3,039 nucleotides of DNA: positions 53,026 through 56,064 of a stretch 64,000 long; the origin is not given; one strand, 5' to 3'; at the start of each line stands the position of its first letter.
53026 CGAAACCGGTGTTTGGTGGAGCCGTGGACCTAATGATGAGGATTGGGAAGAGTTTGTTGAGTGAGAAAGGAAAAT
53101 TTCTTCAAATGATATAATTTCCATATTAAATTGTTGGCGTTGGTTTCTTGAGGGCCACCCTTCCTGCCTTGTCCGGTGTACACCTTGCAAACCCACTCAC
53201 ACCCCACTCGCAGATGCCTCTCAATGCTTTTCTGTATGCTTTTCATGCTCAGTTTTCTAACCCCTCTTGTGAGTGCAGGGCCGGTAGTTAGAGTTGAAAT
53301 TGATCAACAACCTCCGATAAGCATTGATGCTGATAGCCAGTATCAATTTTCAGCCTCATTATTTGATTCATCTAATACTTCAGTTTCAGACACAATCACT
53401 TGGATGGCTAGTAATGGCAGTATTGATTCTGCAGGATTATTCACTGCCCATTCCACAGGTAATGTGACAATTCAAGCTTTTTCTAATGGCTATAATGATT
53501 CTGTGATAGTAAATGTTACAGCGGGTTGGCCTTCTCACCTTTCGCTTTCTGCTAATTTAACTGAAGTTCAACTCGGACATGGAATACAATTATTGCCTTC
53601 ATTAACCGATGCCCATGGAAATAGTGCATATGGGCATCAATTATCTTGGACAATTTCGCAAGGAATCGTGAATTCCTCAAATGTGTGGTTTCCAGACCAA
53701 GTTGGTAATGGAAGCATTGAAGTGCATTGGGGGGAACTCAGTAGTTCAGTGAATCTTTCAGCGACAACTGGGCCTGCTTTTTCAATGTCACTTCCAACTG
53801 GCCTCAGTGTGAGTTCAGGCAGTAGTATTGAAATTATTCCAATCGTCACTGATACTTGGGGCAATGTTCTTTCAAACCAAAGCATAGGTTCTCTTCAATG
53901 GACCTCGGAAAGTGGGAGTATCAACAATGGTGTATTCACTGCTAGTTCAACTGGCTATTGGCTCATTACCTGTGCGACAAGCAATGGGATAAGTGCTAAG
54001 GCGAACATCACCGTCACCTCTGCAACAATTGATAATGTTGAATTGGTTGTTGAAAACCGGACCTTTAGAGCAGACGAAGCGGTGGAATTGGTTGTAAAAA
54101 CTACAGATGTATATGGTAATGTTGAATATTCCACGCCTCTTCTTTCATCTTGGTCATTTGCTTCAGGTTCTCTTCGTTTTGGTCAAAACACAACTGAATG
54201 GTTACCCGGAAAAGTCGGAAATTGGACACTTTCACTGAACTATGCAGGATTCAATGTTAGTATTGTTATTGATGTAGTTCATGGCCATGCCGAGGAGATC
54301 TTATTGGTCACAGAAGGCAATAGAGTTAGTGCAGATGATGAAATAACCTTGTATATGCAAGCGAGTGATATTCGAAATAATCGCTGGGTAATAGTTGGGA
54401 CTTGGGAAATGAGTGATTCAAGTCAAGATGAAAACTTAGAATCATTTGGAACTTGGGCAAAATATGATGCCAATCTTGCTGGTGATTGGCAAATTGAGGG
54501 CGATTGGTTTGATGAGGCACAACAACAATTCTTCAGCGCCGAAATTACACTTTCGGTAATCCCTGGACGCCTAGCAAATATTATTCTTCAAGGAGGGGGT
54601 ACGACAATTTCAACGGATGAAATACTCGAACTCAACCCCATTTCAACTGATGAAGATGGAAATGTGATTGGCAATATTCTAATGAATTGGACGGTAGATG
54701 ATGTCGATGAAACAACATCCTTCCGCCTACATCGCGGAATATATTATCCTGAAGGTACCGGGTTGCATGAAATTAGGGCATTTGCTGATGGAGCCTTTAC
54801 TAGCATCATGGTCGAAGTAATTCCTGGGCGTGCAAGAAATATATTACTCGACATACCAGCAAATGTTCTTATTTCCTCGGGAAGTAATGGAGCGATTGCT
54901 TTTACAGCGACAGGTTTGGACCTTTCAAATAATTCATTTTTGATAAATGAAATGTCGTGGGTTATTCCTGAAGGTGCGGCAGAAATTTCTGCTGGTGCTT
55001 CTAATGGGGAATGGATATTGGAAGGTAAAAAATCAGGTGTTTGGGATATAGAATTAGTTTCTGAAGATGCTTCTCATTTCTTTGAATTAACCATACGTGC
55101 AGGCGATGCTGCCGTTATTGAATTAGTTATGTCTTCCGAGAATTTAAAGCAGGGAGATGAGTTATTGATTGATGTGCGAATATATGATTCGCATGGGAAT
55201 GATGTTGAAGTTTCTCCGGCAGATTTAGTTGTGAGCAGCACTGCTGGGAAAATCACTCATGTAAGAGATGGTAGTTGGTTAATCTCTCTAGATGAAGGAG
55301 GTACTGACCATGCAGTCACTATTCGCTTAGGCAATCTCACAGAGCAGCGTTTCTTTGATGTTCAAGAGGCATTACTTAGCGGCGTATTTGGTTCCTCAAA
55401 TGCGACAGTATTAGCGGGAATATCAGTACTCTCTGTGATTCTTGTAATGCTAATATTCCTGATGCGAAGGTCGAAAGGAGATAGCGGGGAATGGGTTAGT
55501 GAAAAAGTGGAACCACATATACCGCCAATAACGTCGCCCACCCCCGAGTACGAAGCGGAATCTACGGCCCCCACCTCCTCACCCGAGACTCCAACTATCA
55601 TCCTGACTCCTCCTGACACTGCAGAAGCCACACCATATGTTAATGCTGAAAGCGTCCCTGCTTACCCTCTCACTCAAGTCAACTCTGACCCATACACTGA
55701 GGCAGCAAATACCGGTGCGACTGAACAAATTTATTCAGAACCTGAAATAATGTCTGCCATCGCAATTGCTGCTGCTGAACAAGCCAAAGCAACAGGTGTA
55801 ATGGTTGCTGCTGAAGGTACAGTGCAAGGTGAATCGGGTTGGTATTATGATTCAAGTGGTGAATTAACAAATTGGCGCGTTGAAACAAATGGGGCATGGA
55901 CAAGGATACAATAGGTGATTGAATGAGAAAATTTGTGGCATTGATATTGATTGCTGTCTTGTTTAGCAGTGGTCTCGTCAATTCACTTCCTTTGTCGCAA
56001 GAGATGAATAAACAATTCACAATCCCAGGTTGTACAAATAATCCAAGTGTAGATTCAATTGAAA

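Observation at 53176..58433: Operon of paralogous Ig-repeat type-I membrane proteins with signalling-like cytoplasmic tails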

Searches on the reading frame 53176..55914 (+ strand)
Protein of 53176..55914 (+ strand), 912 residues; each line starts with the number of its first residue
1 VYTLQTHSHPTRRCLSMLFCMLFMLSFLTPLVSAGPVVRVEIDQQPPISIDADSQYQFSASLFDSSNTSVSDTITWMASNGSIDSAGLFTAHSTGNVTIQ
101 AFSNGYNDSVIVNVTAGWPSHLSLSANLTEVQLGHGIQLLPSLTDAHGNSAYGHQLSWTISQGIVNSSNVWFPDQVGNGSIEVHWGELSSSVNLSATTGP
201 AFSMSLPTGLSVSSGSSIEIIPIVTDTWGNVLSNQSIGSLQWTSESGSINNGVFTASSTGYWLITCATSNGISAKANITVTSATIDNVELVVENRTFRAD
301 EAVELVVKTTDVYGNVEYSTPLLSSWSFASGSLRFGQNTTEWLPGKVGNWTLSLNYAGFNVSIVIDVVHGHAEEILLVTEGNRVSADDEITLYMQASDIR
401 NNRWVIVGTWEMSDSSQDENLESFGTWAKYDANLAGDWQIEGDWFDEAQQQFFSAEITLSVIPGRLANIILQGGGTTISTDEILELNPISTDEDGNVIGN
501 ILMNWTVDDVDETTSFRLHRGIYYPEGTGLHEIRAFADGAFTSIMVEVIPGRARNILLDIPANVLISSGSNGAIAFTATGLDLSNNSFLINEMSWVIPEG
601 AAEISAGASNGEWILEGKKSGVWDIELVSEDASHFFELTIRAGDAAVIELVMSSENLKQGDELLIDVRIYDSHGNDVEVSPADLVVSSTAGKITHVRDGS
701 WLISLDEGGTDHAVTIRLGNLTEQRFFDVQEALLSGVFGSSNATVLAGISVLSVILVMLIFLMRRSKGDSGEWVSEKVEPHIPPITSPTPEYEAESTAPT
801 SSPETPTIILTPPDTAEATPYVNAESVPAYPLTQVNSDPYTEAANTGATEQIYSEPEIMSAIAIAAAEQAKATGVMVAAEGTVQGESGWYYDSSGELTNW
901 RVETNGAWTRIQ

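Call 3: search_protein_families(library=pfam, proteins=[window:53176-55914:+], max_evalue=0.01)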
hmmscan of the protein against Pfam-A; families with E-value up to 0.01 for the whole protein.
window:53176-55914:+ (912 aa): 1 family
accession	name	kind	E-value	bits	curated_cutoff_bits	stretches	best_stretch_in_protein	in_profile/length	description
PF02368.24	Big_2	-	4.1e-05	23.9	22.8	1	47-112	11-77/79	Bacterial Ig-like domain (group 2)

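Call 6: find_homologous_proteins(query=window:53176-55914:+)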
Query window:53176-55914:+ (912 aa): 24 proteins with E <= 0.001 among 8000 candidates.
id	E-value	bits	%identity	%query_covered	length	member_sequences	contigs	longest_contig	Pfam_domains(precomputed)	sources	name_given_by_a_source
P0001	0.0e+0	1981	100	98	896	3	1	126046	-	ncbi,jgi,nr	ncbi:MAG: hypothetical protein CXT69_00635 [Methanobacteriota archaeon]|nr:MAG: hypothetical protein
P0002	0.0e+0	1969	100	98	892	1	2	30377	-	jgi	jgi:hypothetical protein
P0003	0.0e+0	1961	100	97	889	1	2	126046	-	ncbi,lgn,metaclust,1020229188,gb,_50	metaclust:\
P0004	0.0e+0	1956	100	97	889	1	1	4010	-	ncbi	-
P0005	0.0e+0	1840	94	98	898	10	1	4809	-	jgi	jgi:hypothetical protein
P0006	0.0e+0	1260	62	98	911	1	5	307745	-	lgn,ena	-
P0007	2.8e-278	944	50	98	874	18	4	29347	PF02368.25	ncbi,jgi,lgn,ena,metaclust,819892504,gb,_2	metaclust:\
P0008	7.9e-278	942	49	100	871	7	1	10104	-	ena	-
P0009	2.6e-276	937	50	99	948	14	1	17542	-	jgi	-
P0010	8.1e-274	929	49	98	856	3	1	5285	-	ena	-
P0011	1.5e-273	928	50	99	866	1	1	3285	-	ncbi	-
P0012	2.2e-272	924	50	98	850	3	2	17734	-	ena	-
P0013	1.5e-192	660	40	83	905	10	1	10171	-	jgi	-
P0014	2.3e-182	626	39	81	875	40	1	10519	-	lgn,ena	-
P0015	1.1e-127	445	33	80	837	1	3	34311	PF02369.23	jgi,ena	-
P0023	1.2e-9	55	27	31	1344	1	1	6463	PF26182.1,PF02369.23,PF22359.3,PF02368.25,PF26918.1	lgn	-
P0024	1.8e-7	48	23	26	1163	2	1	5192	PF18962.8,PF22359.3,PF13860.13,PF02368.25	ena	-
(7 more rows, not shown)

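Call 17: find_related_loci(query=A1, collection=genome_contigs, flank=10000)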
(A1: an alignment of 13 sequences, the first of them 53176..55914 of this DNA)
Query A1 (912 aa) in genome_contigs; peptide patterns used: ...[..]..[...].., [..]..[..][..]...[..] (x = any residue, [..] = any of these).
181 stretches matched a pattern; 158 encode a relative of the query (tblastn E <= 1e-3); the best 80 are kept; 80 distinct loci.
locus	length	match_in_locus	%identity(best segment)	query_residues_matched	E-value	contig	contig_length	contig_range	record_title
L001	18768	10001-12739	93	3-912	0e+0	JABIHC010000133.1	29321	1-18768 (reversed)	MAG: Methanobacteriota archaeon isolate SI053_bin59 k141_552937, whole genome shotgun sequence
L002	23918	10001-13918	50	12-912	0e+0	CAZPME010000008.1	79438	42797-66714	MAG TPA_asm: uncultured Candidatus Poseidoniales archaeon isolate SRP260945_co1_349 genome assembly, contig: NODE_290_le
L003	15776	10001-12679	48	3-911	0e+0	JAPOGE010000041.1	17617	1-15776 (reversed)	MAG: Candidatus Poseidoniales archaeon isolate F8MGII_1 NODE_41_length_17617_cov_3.638883, whole genome shotgun sequence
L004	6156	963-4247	40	14-912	0e+0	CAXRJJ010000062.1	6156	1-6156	MAG: Yoonia sp. isolate YZ14D_8.59 genome assembly, contig: k141_1401001, whole genome shotgun sequence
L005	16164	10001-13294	40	12-912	0e+0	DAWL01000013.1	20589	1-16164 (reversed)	MAG TPA_asm: Euryarchaeota archaeon UBA226 UBA226_contig_58315, whole genome shotgun sequence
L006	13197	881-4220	40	12-912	5e-173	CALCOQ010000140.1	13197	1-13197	MAG TPA_asm: uncultured euryarchaeote isolate ERR599166_bin.113_CONCOCT_v1.1_MAG genome assembly, contig: ERZ842091.4058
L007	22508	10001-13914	52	17-911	0e+0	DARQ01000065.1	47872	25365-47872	MAG TPA_asm: Euryarchaeota archaeon UBA60 UBA60_contig_27804, whole genome shotgun sequence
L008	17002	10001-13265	39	11-750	3e-165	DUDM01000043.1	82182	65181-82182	MAG TPA_asm: Candidatus Poseidoniales archaeon isolate UWMA-0357 NODE_490_length_82182_cov_0.332517, whole genome shotgu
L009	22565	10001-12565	31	12-911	1e-124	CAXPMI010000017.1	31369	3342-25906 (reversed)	MAG: Candidatus Poseidoniaceae archaeon isolate 02um_A1D0714_6.38 genome assembly, contig: k127_209222, whole genome sho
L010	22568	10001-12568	30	12-911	8e-124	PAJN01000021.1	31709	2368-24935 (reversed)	MAG: Methanobacteriota archaeon isolate SAT94 157406, whole genome shotgun sequence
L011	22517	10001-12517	31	30-911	2e-123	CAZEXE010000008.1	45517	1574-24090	MAG TPA_asm: uncultured Candidatus Poseidoniales archaeon isolate SRP077602_co3_581 genome assembly, contig: NODE_687_le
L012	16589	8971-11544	31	13-911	2e-123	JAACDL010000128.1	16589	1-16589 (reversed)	MAG: Methanobacteriota archaeon isolate HS5BWF_bin.36 HS5bwf_k87_1404911_1_16589, whole genome shotgun sequence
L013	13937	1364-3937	30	12-911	2e-123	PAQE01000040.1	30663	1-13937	MAG: Methanobacteriota archaeon isolate SP143 MHASMcontig_3513179, whole genome shotgun sequence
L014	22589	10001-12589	31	16-912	7e-120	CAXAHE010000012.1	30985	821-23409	MAG TPA_asm: uncultured Candidatus Poseidoniales archaeon isolate ERR3525245_binner12_Refined_112 genome assembly, conti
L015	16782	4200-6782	32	16-912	5e-120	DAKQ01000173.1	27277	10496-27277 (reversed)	MAG TPA_asm: Euryarchaeota archaeon UBA82 UBA82_contig_19252, whole genome shotgun sequence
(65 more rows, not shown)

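Call 21: search_protein_families(library=ncbifam, proteins=[window:53176-55914:+], max_evalue=0.1)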
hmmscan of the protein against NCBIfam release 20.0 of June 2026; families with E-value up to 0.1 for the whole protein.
window:53176-55914:+ (912 aa): 0 families

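Call 63: predict_structure(alignment_id=A6)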
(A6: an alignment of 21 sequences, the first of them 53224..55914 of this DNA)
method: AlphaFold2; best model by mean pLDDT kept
length: 896 residues; sequences in the alignment: 21
mean_pLDDT: 81.9   pTM: 0.39
mean pLDDT of the five models: 81.9, 80.3, 79.9, 79.3, 78.1
residues with pLDDT >= 90: 454; 70-90: 291; 50-70: 26; < 50: 125
segments of 3 or more residues with pLDDT < 50: 1-18, 721-728, 746-843
pLDDT, mean of each block of 10 residues (from residue 1): 39 41 79 83 86 84 88 88 87 89 92 89 92 87 92 91 92 93 90 91 93 85 90 92 91 91 91 92 93 90 92 92 91 94 93 94 93 94 93 91 93 94 95 93 93 91 92 92 89 93 89 93 93 92 91 88 90 90 91 91 93 92 91 85 86 89 85 87 85 86 88 68 48 62 51 36 39 35 37 34 33 35 33 32 72 90 92 93 91 88
secondary structure, 60 per line:
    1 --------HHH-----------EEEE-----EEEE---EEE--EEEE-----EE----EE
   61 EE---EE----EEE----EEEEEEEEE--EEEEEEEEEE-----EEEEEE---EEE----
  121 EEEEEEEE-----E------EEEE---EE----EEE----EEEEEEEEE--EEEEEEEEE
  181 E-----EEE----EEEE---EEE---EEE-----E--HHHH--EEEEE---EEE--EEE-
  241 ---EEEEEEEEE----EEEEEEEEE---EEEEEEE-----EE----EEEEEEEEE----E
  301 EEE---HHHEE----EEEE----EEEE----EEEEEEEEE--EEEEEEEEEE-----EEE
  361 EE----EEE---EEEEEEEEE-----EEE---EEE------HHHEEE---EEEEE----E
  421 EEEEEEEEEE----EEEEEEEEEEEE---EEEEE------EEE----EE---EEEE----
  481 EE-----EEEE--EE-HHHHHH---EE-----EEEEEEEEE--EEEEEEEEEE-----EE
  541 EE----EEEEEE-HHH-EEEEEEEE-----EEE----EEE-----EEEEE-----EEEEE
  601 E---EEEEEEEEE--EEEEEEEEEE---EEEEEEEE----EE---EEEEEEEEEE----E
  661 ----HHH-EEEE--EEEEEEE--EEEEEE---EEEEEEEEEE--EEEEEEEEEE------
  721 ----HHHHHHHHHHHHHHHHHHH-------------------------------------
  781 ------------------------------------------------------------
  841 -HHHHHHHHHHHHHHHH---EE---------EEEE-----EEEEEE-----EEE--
elements in order (helices of 4 or more, strands of 3 or more residues): E23-26 E32-35 E39-41 E44-47 E59-62 E72-74 E79-87 E90-99 E105-110 E114-116 E121-128 E141-144 E154-156 E161-169 E172-181 E187-189 E194-197 E201-203 E207-209 H218-221 E224-228 E232-234 E237-239 E244-252 E257-265 E269-275 E287-295 E300-303 E316-319 E324-327 E332-340 E343-352 E358-362 E367-369 E373-381 E387-389 E393-395 E405-407 E411-415 E420-430 E435-446 E450-454 E461-463 E473-476 E488-491 H497-502 E513-521 E524-533 E539-542 E547-552 E558-565 E571-573 E578-580 E586-590 E596-601 E605-613 E616-625 E629-636 E646-655 E669-672 E675-681 E684-689 E693-702 E705-714 H725-743 H842-857 E872-875 E881-886 E892-894

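Call 65: fold_search(model_id=the predicted structure, library=pdb)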
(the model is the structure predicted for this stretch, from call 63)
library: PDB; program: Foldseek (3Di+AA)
matches with E <= 10: 1735; with E <= 0.001: 508
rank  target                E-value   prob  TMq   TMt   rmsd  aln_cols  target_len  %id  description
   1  7r5k_10               1.1e-24  1.00  0.14  0.09  30.2       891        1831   11  Human nuclear pore complex (constricted) (released 2022-06-22)
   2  9hcj_10               1.6e-24  1.00  0.15  0.09  28.5       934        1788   11  D. discoideum nuclear pore complex (released 2024-12-25)
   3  9flp_A                1.5e-20  1.00  0.18  0.17  27.7       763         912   13  CryoEM structure of the neck (1403-2314) in the grappling hook protein A (GhpA) in the bacterium Aureispira sp. CCB-QB (released 2024-10-16)
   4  3dmk_A                2.2e-18  1.00  0.16  0.18  72.9       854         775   10  Crystal structure of Down Syndrome Cell Adhesion Molecule (DSCAM) isoform 1.30.30, N-terminal eight Ig domains (released 2008-10-07)
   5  3dmk_B                9.2e-17  1.00  0.13  0.16  61.2       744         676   10  Crystal structure of Down Syndrome Cell Adhesion Molecule (DSCAM) isoform 1.30.30, N-terminal eight Ig domains (released 2008-10-07)
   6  8k53_A                3.5e-16  1.00  0.14  0.15  50.1       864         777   11  Structure of the Dimeric Human CNTN2 Ig 1-6-FNIII 1-2 Domain in an Asymmetric State (released 2023-12-06)
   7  9ba4_A                5.3e-16  1.00  0.15  0.14  53.2       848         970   11  Full-length cross-linked Contactin 2 (CNTN2) (released 2024-07-17)
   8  3b43                  3.1e-15  1.00  0.21  0.30  17.4       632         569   10  I-band fragment I65-I70 from titin (released 2008-01-22)
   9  7ok5_B                6.5e-15  1.00  0.13  0.19  54.2       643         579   10  Crystal structure of mouse neurofascin 155 immunoglobulin domains (released 2022-12-14)
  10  7ok5_A                7.5e-15  1.00  0.13  0.19  53.4       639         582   11  Crystal structure of mouse neurofascin 155 immunoglobulin domains (released 2022-12-14)
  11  6iaa_A                1.4e-14  1.00  0.13  0.14  51.4       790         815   10  hRobo2 ectodomain (released 2019-03-13)
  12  5ftx                  2.4e-14  1.00  0.15  0.18  38.2       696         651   14  Structure of surface layer protein SbsC, domains 4-9 (released 2017-02-22)
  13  9g93_A                3.9e-14  1.00  0.13  0.18  50.1       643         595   10  CryoET structure of the in vitro grown Bacillus anthracis Sap S-layer (released 2024-12-18)
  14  8a0y_A                6.9e-14  1.00  0.13  0.18  42.4       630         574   11  Crystal structure of mouse contactin 2 immunoglobulin domains (released 2023-11-01)
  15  8k3j_A                7.6e-14  1.00  0.16  0.23  42.6       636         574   10  Structure of human CNTN2 immunoglobulin domains 1-6 homo-dimer (released 2024-07-17)
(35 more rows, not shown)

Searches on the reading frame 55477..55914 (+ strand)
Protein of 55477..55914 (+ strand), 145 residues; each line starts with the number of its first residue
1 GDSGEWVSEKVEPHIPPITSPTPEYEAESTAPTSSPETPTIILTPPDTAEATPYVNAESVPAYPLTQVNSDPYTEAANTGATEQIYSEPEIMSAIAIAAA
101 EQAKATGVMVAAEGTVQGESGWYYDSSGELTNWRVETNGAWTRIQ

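Call 13: search_protein_families(library=pfam, proteins=[window:55477-55914:+], max_evalue=10)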
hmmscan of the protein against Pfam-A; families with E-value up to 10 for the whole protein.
window:55477-55914:+ (145 aa): 0 families
